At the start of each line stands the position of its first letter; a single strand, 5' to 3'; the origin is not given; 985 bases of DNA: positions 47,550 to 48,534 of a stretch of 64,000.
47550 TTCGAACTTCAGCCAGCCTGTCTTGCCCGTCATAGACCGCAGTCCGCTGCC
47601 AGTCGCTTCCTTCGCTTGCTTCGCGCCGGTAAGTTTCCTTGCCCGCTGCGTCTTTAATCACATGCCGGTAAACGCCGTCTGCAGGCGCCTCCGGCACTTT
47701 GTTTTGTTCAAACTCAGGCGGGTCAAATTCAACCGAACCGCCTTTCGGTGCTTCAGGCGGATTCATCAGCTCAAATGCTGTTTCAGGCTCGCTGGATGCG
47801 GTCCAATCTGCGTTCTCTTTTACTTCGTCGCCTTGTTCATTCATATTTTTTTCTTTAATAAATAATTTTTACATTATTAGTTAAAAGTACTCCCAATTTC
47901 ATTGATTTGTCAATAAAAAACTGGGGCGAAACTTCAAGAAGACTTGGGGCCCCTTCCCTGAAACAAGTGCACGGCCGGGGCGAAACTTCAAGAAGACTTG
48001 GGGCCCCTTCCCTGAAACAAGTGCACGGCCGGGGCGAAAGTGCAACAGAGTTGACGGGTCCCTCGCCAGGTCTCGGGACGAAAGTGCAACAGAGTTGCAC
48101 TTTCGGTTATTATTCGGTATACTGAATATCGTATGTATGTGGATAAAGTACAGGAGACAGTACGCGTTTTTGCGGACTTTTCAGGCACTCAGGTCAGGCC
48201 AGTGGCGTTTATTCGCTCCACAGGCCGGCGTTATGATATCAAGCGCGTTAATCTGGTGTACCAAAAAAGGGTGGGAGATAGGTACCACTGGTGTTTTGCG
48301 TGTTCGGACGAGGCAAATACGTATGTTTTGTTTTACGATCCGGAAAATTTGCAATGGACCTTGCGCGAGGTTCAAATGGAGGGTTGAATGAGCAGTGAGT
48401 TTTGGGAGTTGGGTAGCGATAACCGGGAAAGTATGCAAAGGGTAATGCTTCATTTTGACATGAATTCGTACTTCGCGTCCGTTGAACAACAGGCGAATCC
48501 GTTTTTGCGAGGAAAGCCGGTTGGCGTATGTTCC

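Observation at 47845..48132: Two perfect 54-bp tandem repeats and a strong hairpin in the divergent promoter region upstream of the dinB-like operon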

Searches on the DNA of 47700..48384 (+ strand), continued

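Call 82: search_rna_families(sources=[L014, L036, L041, L019, L027, L055, L038, L016, L155, L018], threshold=evalue, max_evalue=1)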
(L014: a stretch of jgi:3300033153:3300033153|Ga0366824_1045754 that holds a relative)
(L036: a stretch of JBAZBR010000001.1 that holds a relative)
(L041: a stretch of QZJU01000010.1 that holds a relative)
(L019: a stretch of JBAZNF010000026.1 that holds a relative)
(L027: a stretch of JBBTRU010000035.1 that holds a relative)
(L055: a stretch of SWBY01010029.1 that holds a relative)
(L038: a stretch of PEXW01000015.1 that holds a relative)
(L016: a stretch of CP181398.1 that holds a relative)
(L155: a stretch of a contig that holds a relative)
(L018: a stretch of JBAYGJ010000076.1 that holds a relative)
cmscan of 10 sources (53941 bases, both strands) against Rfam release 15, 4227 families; matches with E-value up to 1: 8.
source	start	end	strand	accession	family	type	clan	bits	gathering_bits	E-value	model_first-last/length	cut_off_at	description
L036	2892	3040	-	RF04205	MIR2606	Gene; miRNA;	-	37.9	139.7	0.037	1-165/165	no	MIR2606 microRNA precursor family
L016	1168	1276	+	RF01859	Phe_leader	Cis-reg; leader;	-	28.6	55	0.99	1-125/125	no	Phenylalanine leader peptide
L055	8691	8804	-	RF04112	MIR5512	Gene; miRNA;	-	28.4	139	0.31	1-132/132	no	MIR5512 microRNA precursor family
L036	2899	3030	-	RF04202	MIR5380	Gene; miRNA;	-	27.3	150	0.32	1-137/137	no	MIR5380 microRNA precursor family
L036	2896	3032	+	RF02625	WsnRNA46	Gene; sRNA;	-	26.1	65.3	0.52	1-151/151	no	Wolbachia sRNA 46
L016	2292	2411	-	RF01808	MicX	Gene; sRNA;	-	25.8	75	0.11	1-194/194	no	MicX Vibrio cholerae sRNA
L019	2167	2257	-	RF01416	NrrF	Gene; antisense;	-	24.9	60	0.81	1-160/160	no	NrrF RNA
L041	4209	4353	+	RF00062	HgcC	Gene;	-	21.5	50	0.87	1-130/130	no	HgcC family RNA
